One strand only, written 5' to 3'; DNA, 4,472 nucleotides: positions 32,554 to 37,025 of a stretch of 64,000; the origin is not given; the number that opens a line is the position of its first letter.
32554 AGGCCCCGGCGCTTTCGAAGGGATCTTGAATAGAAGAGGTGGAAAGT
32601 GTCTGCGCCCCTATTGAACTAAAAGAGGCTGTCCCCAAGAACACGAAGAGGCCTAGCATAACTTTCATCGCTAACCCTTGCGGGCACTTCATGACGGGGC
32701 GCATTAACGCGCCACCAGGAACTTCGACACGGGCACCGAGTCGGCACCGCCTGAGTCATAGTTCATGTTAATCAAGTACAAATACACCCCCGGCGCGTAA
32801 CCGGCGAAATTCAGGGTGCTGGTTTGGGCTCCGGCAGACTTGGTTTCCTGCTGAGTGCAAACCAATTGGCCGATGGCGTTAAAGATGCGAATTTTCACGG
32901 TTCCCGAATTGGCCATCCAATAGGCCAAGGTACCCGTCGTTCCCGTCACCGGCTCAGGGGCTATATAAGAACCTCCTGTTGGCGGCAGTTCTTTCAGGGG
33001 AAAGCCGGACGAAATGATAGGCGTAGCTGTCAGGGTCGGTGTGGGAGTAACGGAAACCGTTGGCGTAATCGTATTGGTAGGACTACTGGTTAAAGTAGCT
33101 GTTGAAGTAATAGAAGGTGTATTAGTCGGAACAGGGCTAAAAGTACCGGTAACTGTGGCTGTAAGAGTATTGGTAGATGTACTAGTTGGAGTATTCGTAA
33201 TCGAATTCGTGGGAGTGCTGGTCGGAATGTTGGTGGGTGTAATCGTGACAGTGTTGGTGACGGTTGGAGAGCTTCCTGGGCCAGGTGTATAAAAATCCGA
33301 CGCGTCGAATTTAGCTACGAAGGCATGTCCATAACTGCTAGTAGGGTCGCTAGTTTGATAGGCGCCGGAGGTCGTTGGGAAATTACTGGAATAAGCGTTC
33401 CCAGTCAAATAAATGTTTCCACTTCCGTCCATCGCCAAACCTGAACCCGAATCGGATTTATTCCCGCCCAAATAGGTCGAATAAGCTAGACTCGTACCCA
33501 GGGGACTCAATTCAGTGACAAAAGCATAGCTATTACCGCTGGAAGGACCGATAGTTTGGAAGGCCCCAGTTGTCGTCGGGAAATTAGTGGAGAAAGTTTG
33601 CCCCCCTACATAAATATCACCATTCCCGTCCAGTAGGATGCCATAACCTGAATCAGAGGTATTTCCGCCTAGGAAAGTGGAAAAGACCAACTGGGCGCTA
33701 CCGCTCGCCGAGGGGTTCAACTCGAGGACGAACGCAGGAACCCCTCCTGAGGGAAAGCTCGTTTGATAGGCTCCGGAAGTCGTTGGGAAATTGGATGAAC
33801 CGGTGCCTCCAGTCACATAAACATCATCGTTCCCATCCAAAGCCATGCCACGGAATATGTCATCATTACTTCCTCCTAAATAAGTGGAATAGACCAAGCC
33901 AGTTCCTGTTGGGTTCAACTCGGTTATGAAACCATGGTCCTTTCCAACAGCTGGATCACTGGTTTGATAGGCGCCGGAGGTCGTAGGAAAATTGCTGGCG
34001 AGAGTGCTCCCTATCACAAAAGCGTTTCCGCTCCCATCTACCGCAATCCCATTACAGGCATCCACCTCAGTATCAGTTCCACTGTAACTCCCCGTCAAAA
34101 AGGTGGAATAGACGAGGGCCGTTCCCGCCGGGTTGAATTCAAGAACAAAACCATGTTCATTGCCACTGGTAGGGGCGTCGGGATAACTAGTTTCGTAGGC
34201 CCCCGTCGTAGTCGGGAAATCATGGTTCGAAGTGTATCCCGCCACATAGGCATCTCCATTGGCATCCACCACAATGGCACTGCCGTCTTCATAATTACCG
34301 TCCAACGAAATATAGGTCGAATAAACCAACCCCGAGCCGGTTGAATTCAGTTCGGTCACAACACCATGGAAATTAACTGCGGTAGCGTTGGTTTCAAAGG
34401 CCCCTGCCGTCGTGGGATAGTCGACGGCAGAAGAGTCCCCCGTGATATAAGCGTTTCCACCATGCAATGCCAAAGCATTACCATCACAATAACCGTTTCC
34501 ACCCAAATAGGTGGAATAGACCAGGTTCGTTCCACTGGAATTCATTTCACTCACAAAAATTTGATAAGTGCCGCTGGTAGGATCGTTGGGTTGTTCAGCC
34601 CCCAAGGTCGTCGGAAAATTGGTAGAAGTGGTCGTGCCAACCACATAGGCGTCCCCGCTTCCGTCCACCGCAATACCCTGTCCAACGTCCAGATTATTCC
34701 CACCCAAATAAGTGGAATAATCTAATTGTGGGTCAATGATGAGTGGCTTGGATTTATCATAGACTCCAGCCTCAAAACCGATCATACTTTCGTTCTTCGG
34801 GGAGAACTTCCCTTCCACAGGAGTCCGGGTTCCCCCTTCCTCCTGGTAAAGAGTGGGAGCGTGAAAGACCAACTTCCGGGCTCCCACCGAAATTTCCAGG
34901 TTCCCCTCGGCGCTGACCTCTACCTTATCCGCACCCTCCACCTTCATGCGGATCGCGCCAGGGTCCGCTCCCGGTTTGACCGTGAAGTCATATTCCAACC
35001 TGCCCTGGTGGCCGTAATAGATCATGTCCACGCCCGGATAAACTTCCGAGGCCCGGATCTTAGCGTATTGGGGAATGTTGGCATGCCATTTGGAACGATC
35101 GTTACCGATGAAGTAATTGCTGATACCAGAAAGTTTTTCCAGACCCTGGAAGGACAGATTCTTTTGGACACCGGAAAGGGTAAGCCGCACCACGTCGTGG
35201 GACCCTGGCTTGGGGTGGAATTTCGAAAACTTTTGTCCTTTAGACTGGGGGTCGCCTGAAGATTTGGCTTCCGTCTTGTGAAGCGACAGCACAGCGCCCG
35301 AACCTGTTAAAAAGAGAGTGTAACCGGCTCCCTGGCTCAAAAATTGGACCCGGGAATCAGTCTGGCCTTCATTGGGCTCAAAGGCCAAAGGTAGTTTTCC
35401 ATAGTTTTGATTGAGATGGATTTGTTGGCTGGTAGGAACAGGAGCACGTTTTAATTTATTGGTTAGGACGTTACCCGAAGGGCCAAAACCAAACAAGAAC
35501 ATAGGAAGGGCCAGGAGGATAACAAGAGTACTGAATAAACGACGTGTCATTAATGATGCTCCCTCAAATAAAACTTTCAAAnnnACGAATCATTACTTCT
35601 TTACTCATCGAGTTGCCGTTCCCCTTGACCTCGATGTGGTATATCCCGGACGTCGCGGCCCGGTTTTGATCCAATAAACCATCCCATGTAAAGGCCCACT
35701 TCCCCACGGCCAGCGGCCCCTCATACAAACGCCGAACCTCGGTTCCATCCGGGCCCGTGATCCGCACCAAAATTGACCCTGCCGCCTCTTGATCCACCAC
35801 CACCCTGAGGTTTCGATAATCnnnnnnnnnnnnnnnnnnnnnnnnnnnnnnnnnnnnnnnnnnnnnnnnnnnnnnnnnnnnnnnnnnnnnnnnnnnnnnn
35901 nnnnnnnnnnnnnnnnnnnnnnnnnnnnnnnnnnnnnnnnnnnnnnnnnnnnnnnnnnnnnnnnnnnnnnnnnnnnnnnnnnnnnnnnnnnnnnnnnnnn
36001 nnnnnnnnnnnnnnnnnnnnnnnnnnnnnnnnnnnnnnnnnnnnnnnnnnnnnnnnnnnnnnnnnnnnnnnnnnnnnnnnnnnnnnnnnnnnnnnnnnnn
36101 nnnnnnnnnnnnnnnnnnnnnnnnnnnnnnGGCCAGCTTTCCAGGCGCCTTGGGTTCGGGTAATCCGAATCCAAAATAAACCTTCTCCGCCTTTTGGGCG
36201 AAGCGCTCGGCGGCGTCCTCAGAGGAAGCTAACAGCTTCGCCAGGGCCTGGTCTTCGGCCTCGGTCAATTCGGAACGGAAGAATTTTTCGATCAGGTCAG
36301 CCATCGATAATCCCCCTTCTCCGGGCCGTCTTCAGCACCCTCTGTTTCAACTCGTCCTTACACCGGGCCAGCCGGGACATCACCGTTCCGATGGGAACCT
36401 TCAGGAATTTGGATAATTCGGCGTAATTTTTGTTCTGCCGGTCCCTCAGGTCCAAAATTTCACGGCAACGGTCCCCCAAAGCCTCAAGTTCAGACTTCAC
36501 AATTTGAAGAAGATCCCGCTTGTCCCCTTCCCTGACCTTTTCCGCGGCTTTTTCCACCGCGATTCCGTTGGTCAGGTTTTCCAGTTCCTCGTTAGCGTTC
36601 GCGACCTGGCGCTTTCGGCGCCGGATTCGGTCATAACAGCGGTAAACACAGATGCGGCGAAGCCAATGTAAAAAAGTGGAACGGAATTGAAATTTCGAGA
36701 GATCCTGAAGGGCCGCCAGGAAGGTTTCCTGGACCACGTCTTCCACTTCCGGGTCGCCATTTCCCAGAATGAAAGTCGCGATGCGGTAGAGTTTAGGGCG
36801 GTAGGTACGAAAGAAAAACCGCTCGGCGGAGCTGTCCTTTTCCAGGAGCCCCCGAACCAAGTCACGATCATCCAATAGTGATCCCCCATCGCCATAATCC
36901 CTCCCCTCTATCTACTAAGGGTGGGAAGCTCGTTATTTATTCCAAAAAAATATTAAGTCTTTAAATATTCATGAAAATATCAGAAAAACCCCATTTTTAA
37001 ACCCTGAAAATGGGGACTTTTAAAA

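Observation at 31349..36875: ECF sigma / anti-sigma operon where the anti-sigma's periplasmic domain resembles the cargo sorting domain, coupled to a cargo protein and a PorV-like-TPR fusion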

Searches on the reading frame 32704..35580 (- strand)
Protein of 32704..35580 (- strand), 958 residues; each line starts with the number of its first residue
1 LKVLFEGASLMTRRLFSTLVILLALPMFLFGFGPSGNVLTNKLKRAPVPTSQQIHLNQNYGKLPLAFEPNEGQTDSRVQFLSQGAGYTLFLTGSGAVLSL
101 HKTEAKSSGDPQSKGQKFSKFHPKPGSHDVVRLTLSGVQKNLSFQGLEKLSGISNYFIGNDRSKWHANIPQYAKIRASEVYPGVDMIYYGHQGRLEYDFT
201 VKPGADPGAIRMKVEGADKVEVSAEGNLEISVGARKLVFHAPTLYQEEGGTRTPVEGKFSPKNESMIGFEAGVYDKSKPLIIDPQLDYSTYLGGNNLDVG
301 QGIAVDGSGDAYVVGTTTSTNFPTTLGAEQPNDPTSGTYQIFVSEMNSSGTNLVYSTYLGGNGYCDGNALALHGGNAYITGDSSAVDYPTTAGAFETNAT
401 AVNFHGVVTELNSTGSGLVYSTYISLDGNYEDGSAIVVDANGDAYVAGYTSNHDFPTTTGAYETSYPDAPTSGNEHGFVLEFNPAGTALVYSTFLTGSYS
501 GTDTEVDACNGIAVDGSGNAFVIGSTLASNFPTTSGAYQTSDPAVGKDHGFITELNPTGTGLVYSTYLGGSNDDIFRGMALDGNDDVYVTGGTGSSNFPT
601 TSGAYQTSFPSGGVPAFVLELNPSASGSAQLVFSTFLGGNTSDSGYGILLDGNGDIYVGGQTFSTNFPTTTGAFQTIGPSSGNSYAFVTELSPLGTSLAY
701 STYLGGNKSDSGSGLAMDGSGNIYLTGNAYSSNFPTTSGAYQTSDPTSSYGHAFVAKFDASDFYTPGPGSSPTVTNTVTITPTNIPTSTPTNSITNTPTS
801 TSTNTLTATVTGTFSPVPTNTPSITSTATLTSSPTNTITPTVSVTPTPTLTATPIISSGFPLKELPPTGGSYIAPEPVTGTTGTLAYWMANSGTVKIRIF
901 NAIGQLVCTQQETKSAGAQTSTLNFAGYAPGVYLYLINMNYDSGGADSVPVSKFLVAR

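Call 3: search_protein_families(library=pfam, proteins=[window:32704-35580:-], max_evalue=0.1)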
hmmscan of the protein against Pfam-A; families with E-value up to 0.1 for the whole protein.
window:32704-35580:- (958 aa): 5 families
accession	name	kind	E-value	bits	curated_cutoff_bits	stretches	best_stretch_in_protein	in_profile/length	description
PF25778.1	DUF7948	-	4.6e-64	216.8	27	1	67-284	1-213/214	Domain of unknown function (DUF7948)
PF06739.17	SBBP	-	2.4e-42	143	20.5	6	287-323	1-38/38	Beta-propeller repeat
PF18962.6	Por_Secre_tail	-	9.2e-06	26.3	27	1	875-939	3-64/75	Secretion system C-terminal sorting domain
PF16249.12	DUF4906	-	0.00015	22.2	27.7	0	332-366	28-60/73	Domain of unknown function (DUF4906)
PF13585.12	CHU_C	-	0.012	16.1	27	1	893-940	27-73/86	CHU_C Type IX secretion signal domain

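Call 4: search_protein_families(library=ncbifam, proteins=[window:32704-35580:-], max_evalue=0.1)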
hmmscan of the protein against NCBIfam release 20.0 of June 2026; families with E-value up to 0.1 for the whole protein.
window:32704-35580:- (958 aa): 4 families
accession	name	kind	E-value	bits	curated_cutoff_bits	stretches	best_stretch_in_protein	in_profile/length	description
NF047494.1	Lepto_SBBP_lipo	equivalog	1.4e-12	47.1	400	3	435-662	133-325/466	SBBP repeat beta-propeller lipoprotein, LipL53 family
TIGR04183.1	Por_Secre_tail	domain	3.6e-06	26.9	23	1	874-939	2-60/72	T9SS type A sorting domain-containing protein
NF052323.1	T9SSA_dep_M6i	equivalog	0.0016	16.5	600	1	872-941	959-1028/1043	T9SS-dependent M6-like inactivated metalloprotease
NF053767.1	CIS13_fam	equivalog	0.003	16.9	370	0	297-326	61-90/392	CIS13 family contractile injection system protein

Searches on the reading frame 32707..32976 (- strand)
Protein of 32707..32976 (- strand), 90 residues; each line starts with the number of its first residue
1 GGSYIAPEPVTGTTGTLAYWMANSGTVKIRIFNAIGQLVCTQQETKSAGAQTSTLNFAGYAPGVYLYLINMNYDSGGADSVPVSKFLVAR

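Call 38: search_protein_families(library=pfam, proteins=[window:32707-32976:-], max_evalue=10)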
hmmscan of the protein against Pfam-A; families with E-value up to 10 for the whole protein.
seq(90 aa): 3 families
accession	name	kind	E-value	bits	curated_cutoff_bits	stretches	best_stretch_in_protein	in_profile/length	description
PF18962.6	Por_Secre_tail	-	3.1e-07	31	27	1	7-72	3-65/75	Secretion system C-terminal sorting domain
PF13585.12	CHU_C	-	0.00039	20.9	27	1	24-72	26-73/86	CHU_C Type IX secretion signal domain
PF13860.13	FlgD_ig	-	0.086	13.3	27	1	15-56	12-55/79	FlgD Ig-like domain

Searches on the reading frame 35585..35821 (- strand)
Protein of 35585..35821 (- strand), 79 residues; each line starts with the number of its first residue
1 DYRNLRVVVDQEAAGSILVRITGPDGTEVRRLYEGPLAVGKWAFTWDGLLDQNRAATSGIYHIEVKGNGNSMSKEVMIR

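Call 38: search_protein_families(library=pfam, proteins=[window:35585-35821:-], max_evalue=10)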
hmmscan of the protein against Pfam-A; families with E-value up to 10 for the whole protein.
seq(79 aa): 1 family
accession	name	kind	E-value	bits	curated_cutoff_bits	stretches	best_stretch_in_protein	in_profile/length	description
PF13860.13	FlgD_ig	-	3e-09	37.2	27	1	11-68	19-76/79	FlgD Ig-like domain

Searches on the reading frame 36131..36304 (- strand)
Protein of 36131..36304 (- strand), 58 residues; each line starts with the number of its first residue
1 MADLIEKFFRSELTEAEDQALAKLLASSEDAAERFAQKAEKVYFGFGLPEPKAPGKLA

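Call 63: search_solved_structures(query=A4, max_evalue=10, show_alignments=3)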
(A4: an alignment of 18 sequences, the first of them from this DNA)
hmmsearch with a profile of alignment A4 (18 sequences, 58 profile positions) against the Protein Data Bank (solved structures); distinct sequences matched with E-value up to 10: 9.
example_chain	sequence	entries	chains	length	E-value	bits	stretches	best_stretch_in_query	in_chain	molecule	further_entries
4nez_A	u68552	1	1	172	0.48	14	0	19-40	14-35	Engineered protein OR276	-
4ney_A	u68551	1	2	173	0.49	13.9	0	19-40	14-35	Engineered protein OR277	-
5vr2_A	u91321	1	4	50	0.58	13.7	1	15-35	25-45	Myocilin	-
6yxu_H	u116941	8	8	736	0.96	13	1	10-38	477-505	RNA polymerase-associated transcription factor HelD | Helicase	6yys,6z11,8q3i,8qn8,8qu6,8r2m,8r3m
8hkc_E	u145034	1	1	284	1.2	12.7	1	13-52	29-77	RNA polymerase sigma factor RpoH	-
7f8d_A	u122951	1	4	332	1.3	12.6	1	5-28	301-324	Malate dehydrogenase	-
7by8_A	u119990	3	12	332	1.3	12.6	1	5-28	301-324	Malate dehydrogenase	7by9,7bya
7x1l_A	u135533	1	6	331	1.3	12.6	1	5-28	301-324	Malate dehydrogenase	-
5cff_A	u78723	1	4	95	1.7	12.2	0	19-42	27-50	Miranda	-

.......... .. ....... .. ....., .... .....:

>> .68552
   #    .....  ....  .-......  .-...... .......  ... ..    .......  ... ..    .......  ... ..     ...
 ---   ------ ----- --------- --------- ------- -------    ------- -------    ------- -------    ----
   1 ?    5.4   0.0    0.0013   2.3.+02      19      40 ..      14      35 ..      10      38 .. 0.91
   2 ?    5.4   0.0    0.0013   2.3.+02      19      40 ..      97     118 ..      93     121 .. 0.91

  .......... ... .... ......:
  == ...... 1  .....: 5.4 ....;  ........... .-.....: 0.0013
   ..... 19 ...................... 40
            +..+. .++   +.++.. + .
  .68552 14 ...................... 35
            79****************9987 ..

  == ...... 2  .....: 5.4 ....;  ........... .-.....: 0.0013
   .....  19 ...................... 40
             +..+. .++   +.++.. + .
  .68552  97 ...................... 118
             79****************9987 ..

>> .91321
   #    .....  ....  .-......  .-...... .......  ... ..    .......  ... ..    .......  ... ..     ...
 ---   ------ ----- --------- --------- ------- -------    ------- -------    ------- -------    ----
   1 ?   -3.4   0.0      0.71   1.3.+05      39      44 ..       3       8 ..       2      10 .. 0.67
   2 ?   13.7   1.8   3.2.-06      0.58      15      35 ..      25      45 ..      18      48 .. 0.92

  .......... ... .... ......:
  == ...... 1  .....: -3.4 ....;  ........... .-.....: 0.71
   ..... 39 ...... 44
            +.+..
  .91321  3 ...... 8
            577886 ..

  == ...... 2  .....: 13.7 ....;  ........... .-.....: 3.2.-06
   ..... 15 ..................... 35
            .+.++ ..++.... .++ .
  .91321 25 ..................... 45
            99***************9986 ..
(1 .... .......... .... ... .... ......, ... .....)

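Call 64: search_protein_families(library=pfam, alignment_id=A4, max_evalue=10)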
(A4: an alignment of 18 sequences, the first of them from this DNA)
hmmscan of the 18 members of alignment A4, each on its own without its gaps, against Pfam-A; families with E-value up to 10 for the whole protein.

A. member 1, seq(58 aa): 3 families
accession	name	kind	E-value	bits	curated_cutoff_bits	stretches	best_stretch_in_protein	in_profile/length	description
PF13170.11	DUF4003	-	0.0089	16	28.1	1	13-43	133-163/296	Protein of unknown function (DUF4003)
PF07637.16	PSD5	-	0.019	15.8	34.2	1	3-41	8-46/62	Protein of unknown function (DUF1595)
PF24164.1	TMP_N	-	0.077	13.9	27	1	11-49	39-77/82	Tape measure protein N-terminal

B. families by the number of members that match (of 18 scanned): 9 families
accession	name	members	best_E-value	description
PF13170.11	DUF4003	2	0.0089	Protein of unknown function (DUF4003)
PF07637.16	PSD5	2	0.019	Protein of unknown function (DUF1595)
PF18075.7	FtsX_ECD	2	0.037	FtsX extracellular domain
PF10979.13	DUF2786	1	0.0065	Protein of unknown function (DUF2786)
PF13490.11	zf-HC2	1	0.0092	Putative zinc-finger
PF20381.4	Rv1476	1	0.073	Membrane protein Rv1476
PF24164.1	TMP_N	1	0.077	Tape measure protein N-terminal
PF02742.21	Fe_dep_repr_C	1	0.082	Iron dependent repressor, metal binding and dimerisation domain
PF07539.18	UTP20_N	1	0.14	U3 small nucleolar RNA-associated protein 20, N-terminal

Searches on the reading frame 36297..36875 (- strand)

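Call 3: search_protein_families(library=pfam, proteins=[window:36297-36875:-], max_evalue=0.1)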
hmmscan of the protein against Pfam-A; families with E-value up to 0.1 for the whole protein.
window:36297-36875:- (192 aa): 3 families
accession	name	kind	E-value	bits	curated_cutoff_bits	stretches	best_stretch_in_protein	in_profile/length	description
PF04542.20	Sigma70_r2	-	4e-15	55.8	24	1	21-89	1-70/71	Sigma-70 region 2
PF04545.22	Sigma70_r4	-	6.1e-06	26.1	24.1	1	130-177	2-49/50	Sigma-70, region 4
PF08281.18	Sigma70_r4_2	-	7.1e-06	26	25.7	1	125-172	3-50/54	Sigma-70, region 4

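Call 4: search_protein_families(library=ncbifam, proteins=[window:36297-36875:-], max_evalue=0.1)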
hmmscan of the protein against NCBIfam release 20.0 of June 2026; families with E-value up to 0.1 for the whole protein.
window:36297-36875:- (192 aa): 82 families (the best 25 are shown)
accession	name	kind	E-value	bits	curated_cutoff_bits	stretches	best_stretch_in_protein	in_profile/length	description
NF008888.0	PRK11922.1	equivalog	1.9e-28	99.7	204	1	2-182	16-198/231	RNA polymerase sigma factor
TIGR02937.1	sigma70-ECF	superfamily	6.3e-23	81.2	42.9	1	17-179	2-164/165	sigma-70 family RNA polymerase sigma factor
NF007223.0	PRK09641.1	equivalog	4.6e-22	78.8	209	1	21-180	23-184/187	RNA polymerase sigma factor SigW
NF007225.0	PRK09643.1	equivalog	1.7e-21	76.8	190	1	3-181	14-183/204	RNA polymerase sigma factor SigM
NF004113.0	PRK05602.1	equivalog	8.3e-21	74.6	208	1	2-185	31-206/211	RNA polymerase sigma factor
TIGR02985.1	Sig70_bacteroi1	subfamily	1.6e-20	74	126.4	1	21-178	6-160/162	RNA polymerase sigma-70 factor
NF009171.0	PRK12518.1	equivalog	2.5e-20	73.1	208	1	2-179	13-183/191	RNA polymerase sigma factor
TIGR02939.1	RpoE_Sigma70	equivalog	8.4e-20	71.6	236.15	1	3-180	7-186/190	RNA polymerase sigma factor RpoE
TIGR02948.1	SigW_bacill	equivalog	1.2e-19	71.1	243.1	1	7-180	9-184/187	RNA polymerase sigma factor SigW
NF009174.0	PRK12522.1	equivalog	3.9e-18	66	217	1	24-180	11-167/175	RNA polymerase sigma factor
TIGR02947.1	SigH_actino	hypoth_equivalog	4e-18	65.8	251.55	1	28-189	23-188/193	RNA polymerase sigma-70 factor, TIGR02947 family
NF009166.1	PRK12513.1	equivalog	5.6e-18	65.3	206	1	3-180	9-186/193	RNA polymerase sigma factor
NF058625.1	sigma_PG0214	equivalog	2.7e-17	63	130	1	24-185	12-166/170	GFO_1088 family ECF-type sigma factor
NF009185.0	PRK12533.1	equivalog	2.9e-17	63.1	248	1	30-183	43-196/231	RNA polymerase sigma factor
NF007216.0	PRK09638.1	equivalog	1.8e-16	60.4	194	1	1-178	3-172/180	RNA polymerase sigma factor SigY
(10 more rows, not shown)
